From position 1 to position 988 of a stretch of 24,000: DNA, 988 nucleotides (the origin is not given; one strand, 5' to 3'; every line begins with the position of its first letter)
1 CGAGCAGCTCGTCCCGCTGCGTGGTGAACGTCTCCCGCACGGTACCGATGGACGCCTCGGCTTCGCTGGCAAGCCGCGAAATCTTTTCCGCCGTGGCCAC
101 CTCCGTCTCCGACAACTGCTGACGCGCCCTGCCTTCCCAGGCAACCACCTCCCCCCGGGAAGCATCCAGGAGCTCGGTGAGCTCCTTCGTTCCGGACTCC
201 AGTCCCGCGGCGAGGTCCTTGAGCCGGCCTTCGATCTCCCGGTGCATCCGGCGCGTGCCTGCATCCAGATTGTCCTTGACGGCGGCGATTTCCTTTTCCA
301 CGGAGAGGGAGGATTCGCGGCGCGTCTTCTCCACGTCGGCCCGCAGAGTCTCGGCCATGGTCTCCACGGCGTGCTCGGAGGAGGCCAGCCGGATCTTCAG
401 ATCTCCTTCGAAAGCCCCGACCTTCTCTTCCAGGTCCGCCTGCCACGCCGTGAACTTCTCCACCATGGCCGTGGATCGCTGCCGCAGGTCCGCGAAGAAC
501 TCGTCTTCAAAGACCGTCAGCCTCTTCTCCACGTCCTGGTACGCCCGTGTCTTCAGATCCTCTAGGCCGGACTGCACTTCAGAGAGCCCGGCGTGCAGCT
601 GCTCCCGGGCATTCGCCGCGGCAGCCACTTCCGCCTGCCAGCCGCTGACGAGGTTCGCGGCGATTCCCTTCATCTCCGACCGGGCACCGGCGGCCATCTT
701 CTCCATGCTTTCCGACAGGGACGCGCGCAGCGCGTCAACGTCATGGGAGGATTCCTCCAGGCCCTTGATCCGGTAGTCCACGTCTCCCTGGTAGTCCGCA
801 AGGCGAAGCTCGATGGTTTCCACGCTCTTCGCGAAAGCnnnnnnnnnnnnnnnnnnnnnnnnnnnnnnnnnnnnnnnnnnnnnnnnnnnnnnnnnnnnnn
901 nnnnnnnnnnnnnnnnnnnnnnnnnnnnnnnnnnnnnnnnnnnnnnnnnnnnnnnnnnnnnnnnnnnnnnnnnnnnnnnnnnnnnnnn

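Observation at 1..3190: Giant edge-truncated ORF that the six-frame track does not list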

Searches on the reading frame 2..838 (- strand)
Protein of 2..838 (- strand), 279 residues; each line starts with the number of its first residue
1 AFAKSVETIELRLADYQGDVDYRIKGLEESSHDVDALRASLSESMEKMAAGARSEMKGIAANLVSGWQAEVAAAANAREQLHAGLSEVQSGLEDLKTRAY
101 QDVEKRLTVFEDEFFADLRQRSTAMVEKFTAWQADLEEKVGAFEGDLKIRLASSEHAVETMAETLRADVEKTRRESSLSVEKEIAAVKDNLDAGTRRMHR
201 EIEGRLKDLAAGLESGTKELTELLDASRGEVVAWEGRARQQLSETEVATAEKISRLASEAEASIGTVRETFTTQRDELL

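Call 37: find_related_loci(query=window:2-838:-, collection=metagenome_contigs, flank=10000)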
Query window:2-838:- (279 aa) in metagenome_contigs; peptide patterns used: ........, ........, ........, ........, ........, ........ (x = any residue, [..] = any of these).
227 stretches matched a pattern; 101 encode a relative of the query (tblastn E <= 1e-3); the best 80 are kept; 80 distinct loci.
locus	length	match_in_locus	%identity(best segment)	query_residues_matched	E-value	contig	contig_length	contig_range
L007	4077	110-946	100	1-279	0e+0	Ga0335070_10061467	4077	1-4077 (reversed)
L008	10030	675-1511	60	1-279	1e-113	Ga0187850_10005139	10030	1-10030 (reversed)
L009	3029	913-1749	60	1-279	5e-116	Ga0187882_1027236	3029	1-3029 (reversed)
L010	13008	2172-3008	59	1-279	7e-112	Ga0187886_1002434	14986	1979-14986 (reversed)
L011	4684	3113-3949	59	1-279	5e-112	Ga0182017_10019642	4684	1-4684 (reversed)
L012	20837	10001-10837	58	1-279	2e-109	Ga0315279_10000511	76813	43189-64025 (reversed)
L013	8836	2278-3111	57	2-279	1e-105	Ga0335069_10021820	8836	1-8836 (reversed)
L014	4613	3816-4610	57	1-265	6e-104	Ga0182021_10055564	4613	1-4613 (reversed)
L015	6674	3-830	58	4-279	3e-103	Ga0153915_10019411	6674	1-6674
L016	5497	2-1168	58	1-279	3e-102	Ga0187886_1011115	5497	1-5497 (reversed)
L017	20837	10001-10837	58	1-279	6e-102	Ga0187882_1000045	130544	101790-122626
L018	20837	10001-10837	58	1-279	6e-102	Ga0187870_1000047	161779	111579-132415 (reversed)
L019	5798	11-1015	58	1-279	1e-101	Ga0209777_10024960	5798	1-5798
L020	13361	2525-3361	57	1-279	3e-100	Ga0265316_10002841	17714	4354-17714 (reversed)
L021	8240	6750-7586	52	1-279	3e-83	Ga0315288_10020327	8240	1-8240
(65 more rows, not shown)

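Call 40: search_protein_families(library=ncbifam, proteins=[L007:68-2515:+, L007:2524-3681:+], max_evalue=0.001)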
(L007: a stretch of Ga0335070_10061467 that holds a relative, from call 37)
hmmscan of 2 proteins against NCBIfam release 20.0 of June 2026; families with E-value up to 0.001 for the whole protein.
L007:68-2515:+ (816 aa): 6 families
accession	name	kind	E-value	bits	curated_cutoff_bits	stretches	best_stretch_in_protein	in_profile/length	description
NF047515.1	SpiroCoCo_C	equivalog_domain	4.7e-90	301.9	125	1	500-810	2-313/313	SpiroCoCo family coiled-coil protein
NF045487.1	ASRP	equivalog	1.9e-09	36.7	300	0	471-762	154-458/593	archaea-specific SMC-related protein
TIGR02168.1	SMC_prok_B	equivalog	2.7e-08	32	567.35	1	187-515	670-990/1181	chromosome segregation protein SMC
NF047516.1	LA_3659_fam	equivalog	5.6e-06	26.1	36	0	26-177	69-214/221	LA_3659 family protein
NF047514.1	SpiroCoCo_N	equivalog_domain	5.6e-06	26.1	75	0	26-177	69-214/221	SpiroCoCo family coiled-coil protein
NF003034.1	PRK03918.1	equivalog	7.1e-06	24.3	700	0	610-779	156-322/878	DNA double-strand break repair ATPase Rad50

L007:2524-3681:+ (386 aa): 30 families (the best 25 are shown)
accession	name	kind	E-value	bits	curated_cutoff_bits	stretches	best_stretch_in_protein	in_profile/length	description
NF052623.1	Npun_F2552_fam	equivalog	8.3e-40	137.1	500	1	8-305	2-296/314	Npun_F2552 family protein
TIGR02179.1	PorD_KorD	subfamily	3e-08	33.6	60.05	1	314-373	17-74/78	2-oxoacid:acceptor oxidoreductase, delta subunit, pyruvate/2-ketoisovalerate family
NF038196.1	ferrodoxin_EFR1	subfamily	6.6e-08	32.9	75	1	314-375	176-233/242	EFR1 family ferrodoxin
NF040684.1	PorD_Arch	equivalog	7.9e-08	32.3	120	1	314-374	24-82/85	pyruvate synthase subunit PorD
NF009053.0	PRK12387.1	subfamily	8.4e-07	28.9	204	1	315-373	31-92/180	formate hydrogenlyase complex iron-sulfur subunit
NF058577.1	FdxA_fam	equivalog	6.4e-06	26.3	65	1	316-336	30-50/52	4Fe-4S ferredoxin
NF045790.1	OxalOxreddelta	equivalog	6.5e-06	25.5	230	1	314-372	252-307/316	oxalate oxidoreductase subunit delta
NF040864.1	HgcB_ferredoxin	equivalog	8.2e-06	25.6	99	1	319-375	11-65/93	mercury methylation ferredoxin HgcB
TIGR00402.1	napF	equivalog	2.1e-05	24.5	102.2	1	323-374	36-87/149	ferredoxin-type protein NapF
NF004536.0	PRK05888.1-1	equivalog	2.1e-05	23.9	212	1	306-374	42-117/180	NADH-quinone oxidoreductase subunit NuoI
NF004541.0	PRK05888.2-2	equivalog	2.3e-05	24.3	217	1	322-372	61-112/168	NADH-quinone oxidoreductase subunit NuoI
NF006183.0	PRK08318.1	equivalog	2.7e-05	23.1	335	1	314-375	334-399/422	NAD-dependent dihydropyrimidine dehydrogenase subunit PreA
TIGR03294.1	FrhG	equivalog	2.8e-05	24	245.5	1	316-369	168-218/228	coenzyme F420 hydrogenase subunit gamma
TIGR01944.1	rnfB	subfamily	2.9e-05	23.7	68.7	1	318-376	109-165/190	RnfABCDGE type electron transport complex subunit B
NF041778.1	hetero_SS_HdrA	equivalog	3.1e-05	22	1400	1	303-374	568-636/771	ferredoxin:CoB-CoM heterodisulfide reductase subunit HdrA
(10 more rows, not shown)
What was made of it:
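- On SpiroCoCo family (NCBIfam): 301.9 bits on the continuation of the ORF in L007, which lies outside the window (call 40).
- SpiroCoCo_C 301.9 bits against 125 (call 40).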

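Call 41: search_protein_families(library=pfam, proteins=[L007:68-2515:+, L007:2524-3681:+], max_evalue=0.1)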
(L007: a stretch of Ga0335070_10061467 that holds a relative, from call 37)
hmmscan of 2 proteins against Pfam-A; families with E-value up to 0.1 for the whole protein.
L007:68-2515:+ (816 aa): 12 families
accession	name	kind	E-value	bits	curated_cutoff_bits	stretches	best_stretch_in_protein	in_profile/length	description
PF01442.23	Apolipoprotein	-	6.5e-14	52.5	90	5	304-481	3-173/190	Apolipoprotein A1/A4/E domain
PF04513.17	Baculo_PEP_C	-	2.4e-10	41.1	38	1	362-462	25-124/140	Baculovirus polyhedron envelope protein, PEP, C terminus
PF19610.4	DUF6115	-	1.5e-06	29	27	1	721-812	39-133/134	Family of unknown function (DUF6115)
PF10975.14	DUF2802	-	0.00057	20.4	33.5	1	783-812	37-66/68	Protein of unknown function (DUF2802)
PF04799.18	Fzo_mitofusin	-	0.0061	16.5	27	0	173-227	74-128/161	fzo-like conserved region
PF13384.12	HTH_23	-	0.011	16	24.6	1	778-803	6-31/50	Homeodomain-like domain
PF07798.16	CCDC90-like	-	0.021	15.1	33.5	1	400-514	28-142/175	Coiled-coil domain-containing protein 90-like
PF11333.13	DUF3135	-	0.022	15.5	22.7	0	7-63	22-78/81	Protein of unknown function (DUF3135)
PF08281.18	Sigma70_r4_2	-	0.07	13.2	25.7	0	781-807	17-44/54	Sigma-70, region 4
PF06056.18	Terminase_5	-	0.088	13.2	20.3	0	782-803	6-27/58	Putative ATPase subunit of terminase (gpP-like)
PF17448.7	YqaH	-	0.09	13.5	31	0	668-729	2-62/88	Uncharacterized YqaH-like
PF07464.16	ApoLp-III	-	0.099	13.2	36.3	1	125-238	20-125/146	Apolipophorin-III precursor (apoLp-III)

L007:2524-3681:+ (386 aa): 13 families
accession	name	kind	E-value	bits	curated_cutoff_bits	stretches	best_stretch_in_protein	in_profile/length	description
PF04015.17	DUF362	-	8.1e-53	179.9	24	1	49-247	2-200/200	Domain of unknown function (DUF362)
PF00037.32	Fer4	-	2.7e-10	40.1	21.1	2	317-336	1-20/24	4Fe-4S binding domain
PF13237.11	Fer4_10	-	1.3e-08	35.1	25.5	1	316-367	1-53/53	4Fe-4S dicluster domain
PF12837.12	Fer4_6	-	2.5e-08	33.9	25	2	316-336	1-21/24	4Fe-4S binding domain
PF12797.12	Fer4_2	-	4.7e-08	32.9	24.5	2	316-336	2-22/22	4Fe-4S binding domain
PF12838.12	Fer4_7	-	3.1e-06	28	27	2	324-370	2-52/52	4Fe-4S dicluster domain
PF14697.11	Fer4_21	-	2e-05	25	35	1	318-372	2-58/59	4Fe-4S dicluster domain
PF13187.11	Fer4_9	-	8.6e-05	22.9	27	2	324-371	2-52/52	4Fe-4S dicluster domain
PF13534.11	Fer4_17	-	0.001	20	22.2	0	322-336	44-58/61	4Fe-4S dicluster domain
PF12800.12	Fer4_4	-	0.0011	19.6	24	1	321-336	1-16/17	4Fe-4S binding domain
PF13484.11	Fer4_16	-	0.0043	18.2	30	0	324-337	2-15/66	4Fe-4S double cluster binding domain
PF12798.12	Fer4_3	-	0.014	16.6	27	0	356-370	1-15/15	4Fe-4S binding domain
PF13183.11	Fer4_8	-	0.045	14.7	27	0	355-368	4-17/68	4Fe-4S dicluster domain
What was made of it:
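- On DUF6115 (PF19610): 29.0 bits on the L007 continuation (call 41).
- On FipA / DUF2802 (PF10975): 20.4 bits, E 5.7e-4 (call 41).
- Head: DUF6115 29.0 bits against 27; DUF2802 20.4 bits against 33.5 (call 41). There are faint HTH_23 and Sigma70_r4_2 Pfam hits (call 41).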

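Call 42: find_homologous_proteins(query=L007:1565-2515:+)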
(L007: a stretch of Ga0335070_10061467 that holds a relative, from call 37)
Query L007:1565-2515:+ (317 aa): 70 proteins with E <= 0.001 among 4929 candidates.
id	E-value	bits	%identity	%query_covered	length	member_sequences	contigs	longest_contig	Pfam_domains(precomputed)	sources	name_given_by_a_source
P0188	5.9e-140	483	74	100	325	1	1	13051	PF10046.15,PF19610.6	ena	-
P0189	3.7e-138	478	73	100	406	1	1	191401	PF19610.6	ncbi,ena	-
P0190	6.8e-136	470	72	100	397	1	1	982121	PF10046.15,PF19610.6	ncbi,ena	-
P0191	5.8e-130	451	72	100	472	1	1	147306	PF19610.6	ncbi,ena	-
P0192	4.5e-121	422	64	100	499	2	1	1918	PF01442.24,PF19610.6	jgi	jgi:hypothetical protein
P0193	9.5e-121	420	75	86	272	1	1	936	PF19610.6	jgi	jgi:hypothetical protein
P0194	2.6e-119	416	64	100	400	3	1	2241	PF10046.15,PF19610.6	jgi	jgi:chromosome segregation ATPase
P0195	2.0e-116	406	62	100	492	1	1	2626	PF19610.6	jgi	jgi:DNA repair exonuclease SbcCD ATPase subunit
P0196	6.3e-115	401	62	100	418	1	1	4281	PF19610.6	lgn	-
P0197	2.6e-106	373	67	87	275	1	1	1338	PF19610.6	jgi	jgi:DNA repair exonuclease SbcCD ATPase subunit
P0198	1.6e-96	341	74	70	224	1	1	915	PF19610.6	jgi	jgi:chromosome segregation ATPase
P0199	2.4e-91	324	53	100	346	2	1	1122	PF19610.6,PF05531.18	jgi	jgi:DNA repair exonuclease SbcCD ATPase subunit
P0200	2.9e-88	314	51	100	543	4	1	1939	PF01442.24,PF19610.6,PF07889.18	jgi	jgi:chromosome segregation ATPase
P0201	6.0e-88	313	70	71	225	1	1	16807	PF19610.6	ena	-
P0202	1.2e-87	312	52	100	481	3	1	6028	PF01442.24,PF05531.18,PF24161.2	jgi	jgi:chromosome segregation ATPase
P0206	2.9e-83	298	83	56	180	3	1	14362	PF19610.6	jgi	jgi:chromosome segregation ATPase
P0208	2.1e-80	288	46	100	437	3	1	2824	PF10975.15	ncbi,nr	ncbi:MAG: hypothetical protein KAH95_13915, partial [Spirochaetales bacterium]|nr:hypothetical prote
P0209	6.4e-80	287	77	58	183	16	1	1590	PF19610.6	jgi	jgi:chromosome segregation ATPase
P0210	1.1e-78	283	50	94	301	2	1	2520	PF10046.15,PF19610.6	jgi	jgi:chromosome segregation ATPase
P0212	1.3e-73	266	46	100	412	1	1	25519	PF10975.15,PF04136.22,PF18595.7,PF19610.6,PF07889.18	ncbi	-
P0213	4.6e-72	261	47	96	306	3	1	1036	PF10975.15,PF04136.22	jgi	-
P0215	1.8e-69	252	44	97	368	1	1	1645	PF19610.6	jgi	jgi:DNA repair exonuclease SbcCD ATPase subunit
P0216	3.1e-69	252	57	70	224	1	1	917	PF10975.15,PF19610.6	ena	-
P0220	5.6e-66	241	41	99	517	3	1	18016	PF10975.15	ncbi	-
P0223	2.8e-64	235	48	81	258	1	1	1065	PF10975.15,PF19610.6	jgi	jgi:chromosome segregation ATPase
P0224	6.2e-64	234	55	70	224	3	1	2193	PF10975.15,PF19610.6,PF24161.2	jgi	jgi:DNA repair ATPase RecN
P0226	4.9e-62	228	52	70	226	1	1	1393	PF10975.15,PF18595.7,PF19610.6,PF25541.1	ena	-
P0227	1.0e-60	224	48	77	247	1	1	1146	PF19610.6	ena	-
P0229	1.9e-58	216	37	99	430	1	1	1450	PF19610.6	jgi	jgi:chromosome segregation ATPase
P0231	2.5e-56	209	38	98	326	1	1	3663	PF04136.22,PF18595.7,PF10805.15,PF09969.15,PF19610.6,PF25541.1,PF24161.2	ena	-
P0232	3.6e-55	206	39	98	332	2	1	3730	PF10975.15,PF04136.22,PF25764.2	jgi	jgi:chromosome segregation ATPase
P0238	7.6e-50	188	45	70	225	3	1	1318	PF10975.15,PF19610.6,PF24161.2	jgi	jgi:chromosome segregation ATPase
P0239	1.8e-48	183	49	66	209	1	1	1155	PF10975.15,PF19610.6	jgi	-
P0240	2.3e-47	180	50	64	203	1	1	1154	PF10975.15,PF19610.6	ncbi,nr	ncbi:MAG: hypothetical protein KAU31_16960, partial [Spirochaetaceae bacterium]|nr:hypothetical prot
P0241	1.5e-44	171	50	58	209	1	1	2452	PF10975.15,PF19610.6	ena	-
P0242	1.1e-43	168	40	73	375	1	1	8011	PF19610.6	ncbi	-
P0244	7.4e-43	165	48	58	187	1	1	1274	PF19610.6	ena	-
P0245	3.0e-41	160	66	23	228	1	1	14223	PF19610.6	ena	-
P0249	1.0e-27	116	40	65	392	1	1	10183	PF19610.6,PF24161.2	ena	-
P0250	1.6e-27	115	40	67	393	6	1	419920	PF24161.2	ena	-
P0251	1.9e-27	115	39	67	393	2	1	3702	PF10046.15,PF19610.6,PF24161.2,PF14712.12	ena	-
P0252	2.4e-26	111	61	28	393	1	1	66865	PF19610.6,PF24161.2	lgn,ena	-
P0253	4.1e-25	107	38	66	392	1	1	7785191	PF19610.6,PF24161.2,PF14712.12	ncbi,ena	-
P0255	1.1e-24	106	36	87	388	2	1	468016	PF19610.6,PF24161.2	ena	-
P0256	4.8e-24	103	36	65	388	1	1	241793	PF10046.15,PF19610.6,PF24161.2,PF14712.12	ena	-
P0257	2.5e-22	98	36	65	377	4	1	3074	PF19610.6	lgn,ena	-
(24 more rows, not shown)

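Call 48: search_protein_families(library=pfam, alignment_id=A1, max_evalue=0.001)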
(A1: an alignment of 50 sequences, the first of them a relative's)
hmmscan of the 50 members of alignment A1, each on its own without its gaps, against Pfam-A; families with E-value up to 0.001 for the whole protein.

A. member 1, P0188 (325 aa): 3 families
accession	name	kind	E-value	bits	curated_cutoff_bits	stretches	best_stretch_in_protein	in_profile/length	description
PF19610.4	DUF6115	-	4.6e-07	30.7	27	1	229-321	38-133/134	Family of unknown function (DUF6115)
PF10046.14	BLOC1_2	-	2e-06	28.5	33.4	0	97-157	34-94/96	Biogenesis of lysosome-related organelles complex-1 subunit 2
PF10975.14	DUF2802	-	0.0007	20.2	33.5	1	271-321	16-66/68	Protein of unknown function (DUF2802)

B. families by the number of members that match (of 50 scanned): 48 families (the first 25 are shown)
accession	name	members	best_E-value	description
PF19610.4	DUF6115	46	1.5e-07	Family of unknown function (DUF6115)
PF10975.14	DUF2802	27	1.8e-07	Protein of unknown function (DUF2802)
PF10046.14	BLOC1_2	25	4.5e-08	Biogenesis of lysosome-related organelles complex-1 subunit 2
PF04136.21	COG3_N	16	5.6e-07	Conserved oligomeric Golgi complex subunit 3, N-terminal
PF05531.17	NPV_P10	13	2.8e-06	Nucleopolyhedrovirus P10 protein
PF18595.6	Nuf2_DHR10-like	12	5.8e-06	Nuf2, DHR10-like domain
PF07889.17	DUF1664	10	1.4e-05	Protein of unknown function (DUF1664)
PF13851.11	GAS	10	3.4e-05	Growth-arrest specific micro-tubule binding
PF06009.19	Laminin_II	8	8.4e-05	Laminin Domain II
PF01442.23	Apolipoprotein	7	3.4e-10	Apolipoprotein A1/A4/E domain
PF14712.11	Snapin_Pallidin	7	2.2e-06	Snapin/Pallidin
PF04513.17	Baculo_PEP_C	7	4.6e-05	Baculovirus polyhedron envelope protein, PEP, C terminus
PF04108.17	ATG17_like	5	1.1e-07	Autophagy protein ATG17-like domain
PF25014.1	NET2A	5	0.00039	NET2A-like domain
PF06103.16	DUF948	4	0.00012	Bacterial protein of unknown function (DUF948)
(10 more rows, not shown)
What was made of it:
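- On DUF6115 (PF19610): 46 of 50 family C-termini match (call 48).
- On FipA / DUF2802 (PF10975): 27 of 50 relatives match at E <= 1e-3, best 1.8e-7 (call 48).
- Of 50 family C-termini, 46 hit DUF6115 and 27 hit DUF2802, best E 1.8e-7 (call 48).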

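Call 52: predict_structure(alignment_id=A1)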
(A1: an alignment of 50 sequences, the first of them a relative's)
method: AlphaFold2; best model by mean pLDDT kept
length: 325 residues; sequences in the alignment: 50
mean_pLDDT: 83.8   pTM: 0.28
mean pLDDT of the five models: 83.8, 83.2, 83.2, 78.2, 77.7
residues with pLDDT >= 90: 156; 70-90: 124; 50-70: 31; < 50: 14
segments of 3 or more residues with pLDDT < 50: 272-282
pLDDT, mean of each block of 10 residues (from residue 1): 68 84 88 90 95 96 96 96 96 96 97 95 94 94 94 93 93 92 92 89 84 81 83 82 74 69 57 38 61 76 74 77 57
secondary structure, 60 per line:
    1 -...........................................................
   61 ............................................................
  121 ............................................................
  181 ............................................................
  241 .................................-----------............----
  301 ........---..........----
elements in order: H2-273 H285-296 H301-308 H312-321
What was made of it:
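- The model shows three short helices after a linker (call 52).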

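Call 60: find_encoding_contigs(protein=P0253, flank=6000, max_places=1)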
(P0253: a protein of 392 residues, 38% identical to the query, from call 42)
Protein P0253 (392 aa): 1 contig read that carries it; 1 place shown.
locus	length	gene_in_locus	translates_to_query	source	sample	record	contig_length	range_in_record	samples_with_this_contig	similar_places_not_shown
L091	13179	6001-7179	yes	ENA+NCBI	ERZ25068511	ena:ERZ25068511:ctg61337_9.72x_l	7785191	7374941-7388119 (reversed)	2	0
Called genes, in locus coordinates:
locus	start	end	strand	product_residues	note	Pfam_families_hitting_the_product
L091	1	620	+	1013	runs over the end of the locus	PF07719:TPR_2 (faint), PF12895:ANAPC3 (faint), PF13428:TPR_14 (faint), PF13432:TPR_16 (faint), PF13525:YfiO (faint), PF09976:TPR_21 (faint), PF13174:TPR_6 (faint)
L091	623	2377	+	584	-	-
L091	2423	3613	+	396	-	PF01618:MotA_ExbB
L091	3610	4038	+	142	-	PF02472:ExbD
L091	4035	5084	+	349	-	-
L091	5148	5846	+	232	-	PF00702:Hydrolase, PF12710:HAD (weak), PF13419:HAD_2, PF13242:Hydrolase_like (weak)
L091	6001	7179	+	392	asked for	PF19610:DUF6115 (faint), PF14712:Snapin_Pallidin (faint), PF24161:CCDC39 (faint)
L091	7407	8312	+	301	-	PF01025:GrpE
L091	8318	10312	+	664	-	PF00012:HSP70, PF06723:MreB_Mbl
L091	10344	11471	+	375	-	PF00226:DnaJ, PF01556:DnaJ_C, PF00684:DnaJ_CXXCXGXG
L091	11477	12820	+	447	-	PF02518:HATPase_c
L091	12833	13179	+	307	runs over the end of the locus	PF01555:N6_N4_Mtase, PF13847:Methyltransf_31 (weak), PF13649:Methyltransf_25 (faint)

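Call 63: fold_search(model_id=the predicted structure, library=pdb)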
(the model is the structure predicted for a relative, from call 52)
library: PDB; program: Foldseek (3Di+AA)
matches with E <= 10: 874; with E <= 0.001: 0
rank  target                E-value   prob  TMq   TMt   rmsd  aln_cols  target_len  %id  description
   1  5cy2_E                1.1e-01  0.87  0.11  0.20  14.3        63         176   28  Tn3 resolvase - site III complex crystal form II (released 2017-01-11)
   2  2x48_A                1.2e-01  0.99  0.12  0.67   7.0        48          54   25  ORF 55 from Sulfolobus islandicus rudivirus 1 (released 2010-07-21)
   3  2gm4_B                1.3e-01  0.84  0.12  0.22  15.7        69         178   23  An activated, tetrameric gamma-delta resolvase: Hin chimaera bound to cleaved DNA (released 2006-06-27)
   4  5cy1_B                1.3e-01  0.82  0.11  0.20  14.8        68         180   28  Tn3 resolvase - site III complex crystal form I (released 2017-01-11)
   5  6pax_A                1.5e-01  1.00  0.13  0.31   1.4        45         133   36  CRYSTAL STRUCTURE OF THE HUMAN PAX-6 PAIRED DOMAIN-DNA COMPLEX REVEALS A GENERAL MODEL FOR PAX PROTEIN-DNA INTERACTION (released 1999-07-13)
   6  1zr2_B                1.5e-01  0.80  0.11  0.20  15.5        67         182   24  Structure of a Synaptic gamma-delta Resolvase Tetramer Covalently Linked to two Cleaved DNAs (released 2005-08-30)
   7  4zmr_A                1.6e-01  0.92  0.11  0.17  10.9        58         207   26  Structural characterization of the full-length response regulator spr1814 in complex with a phosphate analogue reveals (released 2016-04-27)
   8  5yi3_B                1.7e-01  0.54  0.11  0.22  10.2        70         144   23  Structure of Lactococcus lactis ZitR, C30S mutant in complex with DNA (released 2017-12-06)
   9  8d8k_6                1.9e-01  0.91  0.12  0.15   3.2        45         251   27  Yeast mitochondrial small subunit assembly intermediate (State 2) (released 2022-12-21)
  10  2gm4_A                1.9e-01  0.72  0.12  0.21  15.5        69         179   23  An activated, tetrameric gamma-delta resolvase: Hin chimaera bound to cleaved DNA (released 2006-06-27)
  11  2r0q_D                2.3e-01  0.80  0.11  0.19  13.2        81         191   15  Crystal structure of a serine recombinase- DNA regulatory complex (released 2008-04-01)
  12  8dq0_D                2.6e-01  0.54  0.11  0.15  12.3        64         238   19  Quorum-sensing receptor RhlR bound to PqsE (released 2022-12-07)
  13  1u78_A                2.8e-01  0.85  0.13  0.38  14.0        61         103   18  Structure of the bipartite DNA-binding domain of Tc3 transposase bound to transposon DNA (released 2004-08-31)
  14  4hye_A                2.8e-01  0.84  0.11  0.18  10.1        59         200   25  Crystal structure of a response regulator spr1814 from Streptococcus pneumoniae reveals unique interdomain contacts am (released 2013-06-05)
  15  1k78_A                3.0e-01  0.98  0.13  0.33   1.6        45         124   36  Pax5(1-149)+Ets-1(331-440)+DNA (released 2002-01-04)
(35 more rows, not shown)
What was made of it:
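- The best local fold matches are all HTH domains at about 1 A over about 40 residues (call 63). All fold matches of the head are non-significant (E >= 0.1; call 63). All the best local structural matches of the head are DNA-binding HTH domains: resolvase, Pax, DeoR, RcsB/LuxR and sigma region 4 (call 63).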
